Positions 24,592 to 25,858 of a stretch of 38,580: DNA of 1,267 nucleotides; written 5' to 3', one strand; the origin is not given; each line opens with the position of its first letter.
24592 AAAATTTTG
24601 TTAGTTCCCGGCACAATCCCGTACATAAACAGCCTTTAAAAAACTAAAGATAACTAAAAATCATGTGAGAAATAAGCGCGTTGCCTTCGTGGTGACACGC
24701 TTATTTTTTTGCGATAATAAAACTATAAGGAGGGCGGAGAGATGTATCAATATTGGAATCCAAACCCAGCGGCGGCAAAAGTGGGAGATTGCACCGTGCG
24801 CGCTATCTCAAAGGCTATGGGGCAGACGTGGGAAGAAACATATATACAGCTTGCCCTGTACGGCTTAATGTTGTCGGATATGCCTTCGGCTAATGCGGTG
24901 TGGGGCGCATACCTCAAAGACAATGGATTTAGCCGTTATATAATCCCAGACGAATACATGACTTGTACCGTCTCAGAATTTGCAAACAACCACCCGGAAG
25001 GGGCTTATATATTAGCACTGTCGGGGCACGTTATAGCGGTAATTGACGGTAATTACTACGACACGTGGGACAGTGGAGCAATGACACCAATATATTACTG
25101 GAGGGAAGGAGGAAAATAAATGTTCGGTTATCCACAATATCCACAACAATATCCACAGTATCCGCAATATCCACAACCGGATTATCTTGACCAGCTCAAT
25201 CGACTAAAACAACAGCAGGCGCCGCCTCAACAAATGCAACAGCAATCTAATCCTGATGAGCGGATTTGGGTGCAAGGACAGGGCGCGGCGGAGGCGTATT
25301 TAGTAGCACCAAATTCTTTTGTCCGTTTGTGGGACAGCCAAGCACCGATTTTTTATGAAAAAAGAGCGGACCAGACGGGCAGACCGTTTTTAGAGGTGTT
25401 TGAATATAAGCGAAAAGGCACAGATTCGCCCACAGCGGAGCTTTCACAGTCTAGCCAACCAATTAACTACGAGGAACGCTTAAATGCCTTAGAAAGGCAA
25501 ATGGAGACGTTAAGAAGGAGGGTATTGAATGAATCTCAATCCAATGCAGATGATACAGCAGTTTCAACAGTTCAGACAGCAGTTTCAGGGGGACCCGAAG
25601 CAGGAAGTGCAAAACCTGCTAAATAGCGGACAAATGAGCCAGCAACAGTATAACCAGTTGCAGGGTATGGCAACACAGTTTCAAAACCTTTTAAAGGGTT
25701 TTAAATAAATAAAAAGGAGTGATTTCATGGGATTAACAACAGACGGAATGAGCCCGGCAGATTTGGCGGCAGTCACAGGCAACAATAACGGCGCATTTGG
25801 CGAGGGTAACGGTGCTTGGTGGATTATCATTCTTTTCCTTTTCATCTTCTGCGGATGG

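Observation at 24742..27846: Terminator-bounded cargo cassette at the prophage end encodes low-complexity, Cys-rich, spore-surface-like proteins with no recognisable phage role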

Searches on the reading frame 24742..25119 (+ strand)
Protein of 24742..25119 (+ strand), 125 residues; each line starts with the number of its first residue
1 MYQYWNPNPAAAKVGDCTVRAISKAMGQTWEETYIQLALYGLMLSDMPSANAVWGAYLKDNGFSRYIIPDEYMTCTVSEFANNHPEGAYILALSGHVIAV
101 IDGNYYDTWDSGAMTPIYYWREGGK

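Call 3: search_protein_families(library=pfam, proteins=[window:24742-25119:+], max_evalue=1)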
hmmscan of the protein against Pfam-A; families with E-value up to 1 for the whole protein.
window:24742-25119:+ (125 aa): 1 family
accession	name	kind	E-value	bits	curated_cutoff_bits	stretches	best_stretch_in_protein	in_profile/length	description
PF17456.7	TcpS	-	0.097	13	28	1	79-109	105-135/155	Toxin-coregulated pilus protein S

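Call 4: search_protein_families(library=phrogs, proteins=[window:24742-25119:+], max_evalue=1)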
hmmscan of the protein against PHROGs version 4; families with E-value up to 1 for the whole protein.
window:24742-25119:+ (125 aa): 2 families
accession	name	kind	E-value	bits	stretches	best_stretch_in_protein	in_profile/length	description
phrog_3754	-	unknown function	1.6e-29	104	1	1-121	7-142/145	-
phrog_15863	-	unknown function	1.1e-06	29.2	1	3-112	4-110/312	-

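Call 13: search_protein_families(library=ncbifam, proteins=[window:24742-25119:+], max_evalue=1)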
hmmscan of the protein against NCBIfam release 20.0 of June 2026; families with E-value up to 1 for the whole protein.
window:24742-25119:+ (125 aa): 0 families

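Call 32: search_solved_structures(query=A3, max_evalue=10, show_alignments=3)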
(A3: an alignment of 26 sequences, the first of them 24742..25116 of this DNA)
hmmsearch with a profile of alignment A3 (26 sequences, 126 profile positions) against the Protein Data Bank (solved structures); distinct sequences matched with E-value up to 10: 6.
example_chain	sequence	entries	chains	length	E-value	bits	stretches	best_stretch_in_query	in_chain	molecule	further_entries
4nbg_A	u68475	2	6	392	0.15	15.4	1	24-90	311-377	Terminal oxygenase component of carbazole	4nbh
4nb9_A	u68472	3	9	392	0.16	15.3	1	24-90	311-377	Terminal oxygenase component of carbazole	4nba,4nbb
4nbf_A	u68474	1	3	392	0.16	15.3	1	24-90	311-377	Terminal oxygenase component of carbazole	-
1ww9_A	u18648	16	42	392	0.16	15.3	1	24-90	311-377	terminal oxygenase component of carbazole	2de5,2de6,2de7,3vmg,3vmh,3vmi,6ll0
4nbc_A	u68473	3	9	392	0.16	15.3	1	24-90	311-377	Terminal oxygenase component of carbazole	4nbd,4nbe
4nb8_A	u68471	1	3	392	0.16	15.3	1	24-90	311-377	Terminal oxygenase component of carbazole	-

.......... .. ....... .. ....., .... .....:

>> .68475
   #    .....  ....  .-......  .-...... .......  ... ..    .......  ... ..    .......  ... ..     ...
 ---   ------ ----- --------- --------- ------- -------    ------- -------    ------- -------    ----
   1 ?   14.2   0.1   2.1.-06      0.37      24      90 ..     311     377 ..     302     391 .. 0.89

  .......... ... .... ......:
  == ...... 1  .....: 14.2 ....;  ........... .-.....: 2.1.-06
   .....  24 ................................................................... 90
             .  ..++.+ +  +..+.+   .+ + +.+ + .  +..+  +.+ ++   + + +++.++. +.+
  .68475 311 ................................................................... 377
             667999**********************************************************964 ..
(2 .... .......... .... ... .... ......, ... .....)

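Call 33: find_homologous_proteins(query=A3)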
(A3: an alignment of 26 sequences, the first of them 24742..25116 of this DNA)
Query A3 (26 sequences) (125 aa, profile of the alignment): 7950 proteins with E <= 0.001 among 8000 candidates; the best 120 are listed.
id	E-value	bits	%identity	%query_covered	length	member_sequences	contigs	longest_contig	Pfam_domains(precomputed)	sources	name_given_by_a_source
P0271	2.0e-64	233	66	94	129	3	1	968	-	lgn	-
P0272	9.8e-64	231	61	95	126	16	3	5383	-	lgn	-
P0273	1.4e-63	230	60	97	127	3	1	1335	-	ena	-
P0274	1.8e-63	230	62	99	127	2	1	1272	-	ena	-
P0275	1.8e-63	230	62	98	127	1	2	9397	-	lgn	-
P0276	1.9e-63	230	64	98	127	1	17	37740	-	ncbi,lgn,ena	-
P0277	2.4e-63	230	61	97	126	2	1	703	-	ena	-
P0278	3.2e-63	229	63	98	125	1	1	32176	-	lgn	-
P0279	3.5e-63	229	61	97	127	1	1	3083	-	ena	-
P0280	3.6e-63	229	62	94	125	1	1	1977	-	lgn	-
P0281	4.0e-63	229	68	97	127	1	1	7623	-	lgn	-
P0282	4.1e-63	229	68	95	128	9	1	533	-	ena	-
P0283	4.5e-63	229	63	94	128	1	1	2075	-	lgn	-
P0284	4.6e-63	229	61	97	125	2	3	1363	-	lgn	-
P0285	6.0e-63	228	61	97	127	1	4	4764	-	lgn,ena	-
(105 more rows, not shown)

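Call 41: predict_structure(alignment_id=A4)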
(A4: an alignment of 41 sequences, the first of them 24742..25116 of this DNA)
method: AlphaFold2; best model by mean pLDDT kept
length: 125 residues; sequences in the alignment: 41
mean_pLDDT: 94.1   pTM: 0.88
mean pLDDT of the five models: 94.1, 92.5, 92.4, 91.2, 90.9
residues with pLDDT >= 90: 112; 70-90: 11; 50-70: 1; < 50: 1
segments of 3 or more residues with pLDDT < 50: none
pLDDT, mean of each block of 10 residues (from residue 1): 96 92 97 98 95 97 93 90 94 95 97 96 73
secondary structure, 60 per line:
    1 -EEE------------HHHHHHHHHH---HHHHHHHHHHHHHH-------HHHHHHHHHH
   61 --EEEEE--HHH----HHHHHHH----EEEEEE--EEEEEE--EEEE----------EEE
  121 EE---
elements in order: E2-4 H17-26 H30-43 H51-60 E63-67 H77-83 E88-93 E96-101 E104-107 E118-122

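Call 44: fold_search(model_id=the predicted structure, library=pdb)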
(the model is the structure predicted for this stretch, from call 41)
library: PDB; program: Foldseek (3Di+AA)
matches with E <= 10: 416; with E <= 0.001: 0
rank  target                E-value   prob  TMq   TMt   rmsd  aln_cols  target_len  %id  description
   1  6pgv_A                8.4e-02  0.80  0.49  0.42   6.5       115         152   20  Human Josephin-2 in complex with ubiquitin (released 2019-10-23)
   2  4gx0_B                5.6e-01  0.09  0.23  0.07  10.8       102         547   12  Crystal structure of the GsuK L97D mutant (released 2012-12-26)
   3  2bpd_B                5.6e-01  0.06  0.18  0.18   9.3       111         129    8  STRUCTURE OF MURINE DECTIN-1 (released 2006-08-30)
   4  4gx5_B                6.0e-01  0.08  0.22  0.07  13.1       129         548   12  GsuK Channel (released 2012-12-26)
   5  1xv2_C                6.4e-01  0.35  0.30  0.17   3.9        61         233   21  Crystal Structure of a Protein of Unknown Function Similar to Alpha-acetolactate Decarboxylase from Staphylococcus aur (released 2004-12-14)
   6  1xv2_A                6.4e-01  0.33  0.32  0.19   5.7        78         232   17  Crystal Structure of a Protein of Unknown Function Similar to Alpha-acetolactate Decarboxylase from Staphylococcus aur (released 2004-12-14)
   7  6no7_F                7.8e-01  0.04  0.14  0.07   9.1        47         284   17  Crystal Structure of the full-length wild-type PKA RIa Holoenzyme (released 2019-07-24)
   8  3bdw_B                7.8e-01  0.04  0.17  0.18   8.7        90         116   13  Human CD94/NKG2A (released 2008-01-01)
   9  5b3h_B                8.3e-01  0.08  0.21  0.09  10.8        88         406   15  The crystal structure of the JACKDAW/IDD10 bound to the heterodimeric SHR-SCR complex (released 2017-03-01)
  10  5oql_w                9.5e-01  0.06  0.23  0.23   9.6       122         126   11  Cryo-EM structure of the 90S pre-ribosome from Chaetomium thermophilum (released 2017-10-11)
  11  4j30_A                1.1e+00  0.13  0.32  0.27   5.5        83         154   12  Structure of the effector - immunity system Tae4 / Tai4 from Salmonella typhimurium, selenomethionine variant (released 2013-05-22)
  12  6tg9_A                1.1e+00  0.04  0.20  0.04  11.6       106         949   14  Cryo-EM Structure of NADH reduced form of NAD+-dependent Formate Dehydrogenase from Rhodobacter capsulatus (released 2020-04-22)
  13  5b3h_E                1.2e+00  0.06  0.21  0.09  10.8        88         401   15  The crystal structure of the JACKDAW/IDD10 bound to the heterodimeric SHR-SCR complex (released 2017-03-01)
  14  6ii6_B                1.2e+00  0.04  0.23  0.12  10.7       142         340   14  Crystal structure of the Makes Caterpillars Floppy (MCF)-Like effector of Vibrio vulnificus MO6-24/O in complex with a (released 2019-08-07)
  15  4a0u_B                1.2e+00  0.02  0.14  0.11  11.8        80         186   19  Structure of the carboxy-terminal domain of bacteriophage T7 fibre gp17 containing residues 371-553, C2221 crystal for (released 2012-05-30)
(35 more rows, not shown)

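Call 69: search_protein_families(library=padloc, proteins=[window:24742-25119:+], max_evalue=0.1)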
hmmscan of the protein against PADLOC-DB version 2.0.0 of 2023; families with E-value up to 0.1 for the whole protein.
window:24742-25119:+ (125 aa): 0 families

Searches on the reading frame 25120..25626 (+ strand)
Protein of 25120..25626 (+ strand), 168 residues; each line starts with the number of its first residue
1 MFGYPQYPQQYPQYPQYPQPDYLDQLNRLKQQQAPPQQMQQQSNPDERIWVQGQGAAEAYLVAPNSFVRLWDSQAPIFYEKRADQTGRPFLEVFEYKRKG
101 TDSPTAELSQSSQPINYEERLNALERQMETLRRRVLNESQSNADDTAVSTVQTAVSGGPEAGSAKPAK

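Call 3: search_protein_families(library=pfam, proteins=[window:25120-25626:+], max_evalue=1)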
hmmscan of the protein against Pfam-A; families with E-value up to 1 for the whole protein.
window:25120-25626:+ (168 aa): 3 families
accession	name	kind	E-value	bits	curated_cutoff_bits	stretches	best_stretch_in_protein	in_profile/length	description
PF00775.27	Dioxygenase_C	-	0.068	13.1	27.3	1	20-89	4-70/182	Dioxygenase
PF18976.5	DUF5712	-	0.099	12.7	25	1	85-145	196-255/289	Family of unknown function (DUF5712)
PF22029.2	PhyR_sigma2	-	0.12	12.9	27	1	125-156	2-35/55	Sigma2 domain of PhyR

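Call 4: search_protein_families(library=phrogs, proteins=[window:25120-25626:+], max_evalue=1)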
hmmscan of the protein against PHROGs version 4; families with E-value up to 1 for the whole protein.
window:25120-25626:+ (168 aa): 2 families
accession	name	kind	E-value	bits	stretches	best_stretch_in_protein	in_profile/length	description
phrog_21718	-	unknown function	4.5e-20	73.2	1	3-135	8-144/159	-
phrog_11579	-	unknown function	0.069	14.1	1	2-59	32-90/130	-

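Call 13: search_protein_families(library=ncbifam, proteins=[window:25120-25626:+], max_evalue=1)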
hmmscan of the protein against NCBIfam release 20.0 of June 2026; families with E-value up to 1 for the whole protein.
window:25120-25626:+ (168 aa): 2 families
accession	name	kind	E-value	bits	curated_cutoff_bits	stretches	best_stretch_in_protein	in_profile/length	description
TIGR02473.1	flagell_FliJ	equivalog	0.013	15.9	50.45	1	89-153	3-68/141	flagellar export protein FliJ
NF011588.0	PRK15012.1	equivalog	0.1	11.5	488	1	17-71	32-86/431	isochorismate synthase MenF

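Call 58: search_solved_structures(query=A6, max_evalue=10, show_alignments=2)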
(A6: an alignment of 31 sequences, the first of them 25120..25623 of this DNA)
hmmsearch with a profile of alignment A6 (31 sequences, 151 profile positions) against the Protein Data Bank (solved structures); distinct sequences matched with E-value up to 10: 4.
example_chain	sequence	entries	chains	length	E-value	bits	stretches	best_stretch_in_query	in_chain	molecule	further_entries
6qgl_A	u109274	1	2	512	0.2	14.9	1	107-141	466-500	VP5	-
6j7v_A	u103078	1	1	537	0.23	14.7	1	107-141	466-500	VP5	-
5fv8_A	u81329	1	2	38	0.41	13.9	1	107-134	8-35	FOSW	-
4oyd_B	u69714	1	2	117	1.2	12.4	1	104-143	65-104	Computationally designed Inhibitor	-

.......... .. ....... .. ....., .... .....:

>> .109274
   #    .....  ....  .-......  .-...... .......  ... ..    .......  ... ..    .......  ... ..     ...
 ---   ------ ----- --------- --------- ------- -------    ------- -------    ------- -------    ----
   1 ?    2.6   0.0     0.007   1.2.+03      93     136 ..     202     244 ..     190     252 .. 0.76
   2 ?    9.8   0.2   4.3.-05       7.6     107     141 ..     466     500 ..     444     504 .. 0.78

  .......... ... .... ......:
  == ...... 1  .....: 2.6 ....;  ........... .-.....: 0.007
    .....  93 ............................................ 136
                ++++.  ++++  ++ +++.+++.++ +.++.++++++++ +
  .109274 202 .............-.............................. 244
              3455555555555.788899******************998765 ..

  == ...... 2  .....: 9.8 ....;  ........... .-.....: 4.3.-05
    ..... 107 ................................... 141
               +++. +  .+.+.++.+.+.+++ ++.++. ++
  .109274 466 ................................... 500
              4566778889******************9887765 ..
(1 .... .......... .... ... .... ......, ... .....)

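Call 69: search_protein_families(library=padloc, proteins=[window:25120-25626:+], max_evalue=0.1)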
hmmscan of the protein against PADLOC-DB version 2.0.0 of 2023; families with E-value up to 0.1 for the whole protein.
window:25120-25626:+ (168 aa): 0 families

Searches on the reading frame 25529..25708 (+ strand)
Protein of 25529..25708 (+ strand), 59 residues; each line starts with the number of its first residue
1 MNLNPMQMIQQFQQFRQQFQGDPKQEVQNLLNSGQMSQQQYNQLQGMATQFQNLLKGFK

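Call 3: search_protein_families(library=pfam, proteins=[window:25529-25708:+], max_evalue=1)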
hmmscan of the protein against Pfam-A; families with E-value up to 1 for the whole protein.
window:25529-25708:+ (59 aa): 1 family
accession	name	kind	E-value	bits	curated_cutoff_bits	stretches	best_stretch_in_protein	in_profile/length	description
PF19443.4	DAHL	-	0.017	15.3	38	1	7-54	147-193/221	DAHL domain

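Call 4: search_protein_families(library=phrogs, proteins=[window:25529-25708:+], max_evalue=1)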
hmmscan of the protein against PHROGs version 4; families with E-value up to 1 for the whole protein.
window:25529-25708:+ (59 aa): 3 families
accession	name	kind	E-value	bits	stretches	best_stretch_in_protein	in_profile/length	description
phrog_22984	-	unknown function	2.7e-20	73.6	1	5-58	14-68/74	-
phrog_24421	-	unknown function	0.1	13.8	1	8-57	33-80/136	-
phrog_15002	-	unknown function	0.23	12.5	1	25-58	80-113/183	-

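Call 13: search_protein_families(library=ncbifam, proteins=[window:25529-25708:+], max_evalue=1)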
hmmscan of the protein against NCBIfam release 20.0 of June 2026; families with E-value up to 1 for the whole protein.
window:25529-25708:+ (59 aa): 3 families
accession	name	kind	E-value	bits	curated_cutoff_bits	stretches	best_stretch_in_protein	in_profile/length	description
TIGR03060.1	PS_II_psb29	equivalog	0.0026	17.5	139.3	1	2-50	85-133/214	photosystem II biogenesis protein Psp29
NF050014.1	HpsJ_like_B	equivalog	0.097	12.3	260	1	7-55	142-192/254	hormogonium polysaccharide biosynthesis protein HpsJ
NF038399.1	NH_RiPP_Os17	domain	0.11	12.6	40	1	14-55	15-55/63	Os1348 family NHLP clan protein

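Call 69: search_protein_families(library=padloc, proteins=[window:25529-25708:+], max_evalue=0.1)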
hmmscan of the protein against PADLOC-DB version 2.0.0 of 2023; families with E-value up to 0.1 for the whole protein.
window:25529-25708:+ (59 aa): 0 families

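Call 93: search_solved_structures(query=A13, max_evalue=10)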
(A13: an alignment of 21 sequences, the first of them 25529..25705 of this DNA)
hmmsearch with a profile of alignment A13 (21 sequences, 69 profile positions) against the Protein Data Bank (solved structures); distinct sequences matched with E-value up to 10: 12.
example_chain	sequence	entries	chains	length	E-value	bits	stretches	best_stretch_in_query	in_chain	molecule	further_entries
5h7b_A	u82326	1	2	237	0.0013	22.2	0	20-49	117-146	Immunoglobulin G-binding protein A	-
5h7a_C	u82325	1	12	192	0.004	20.7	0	20-49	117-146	Immunoglobulin G-binding protein A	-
5h79_D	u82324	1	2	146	0.017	18.7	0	20-49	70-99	Immunoglobulin G-binding protein A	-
5bv3_A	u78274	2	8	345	0.55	13.8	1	14-40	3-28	m7GpppX diphosphatase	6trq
6txt_A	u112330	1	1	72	0.6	13.7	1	28-53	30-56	Competence pilin-like protein ComGC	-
3opy_B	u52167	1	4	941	0.91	13.1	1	35-56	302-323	6-phosphofructo-1-kinase beta-subunit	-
9cyx_Q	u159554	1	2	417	1.4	12.5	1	36-63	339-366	Inner capsid protein sigma-2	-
9cyy_0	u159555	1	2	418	1.5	12.5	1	36-63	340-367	Inner capsid protein sigma-2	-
9ubr_A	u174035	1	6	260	1.7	12.3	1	13-66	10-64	PrAC-5350A,2-dehydro-3-deoxyphosphogluconate aldolase/4-hydroxy-2-oxoglutarate aldolase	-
9qu4_A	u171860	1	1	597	2.3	11.9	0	20-49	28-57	Immunoglobulin G-binding protein A,Choline/ethanolamine transporter FLVCR2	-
6xf8_E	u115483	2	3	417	4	11.1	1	36-63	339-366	Inner capsid protein sigma-2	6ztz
1ej6_D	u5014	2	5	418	4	11.1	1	36-63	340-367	SIGMA2 | Sigma 2 protein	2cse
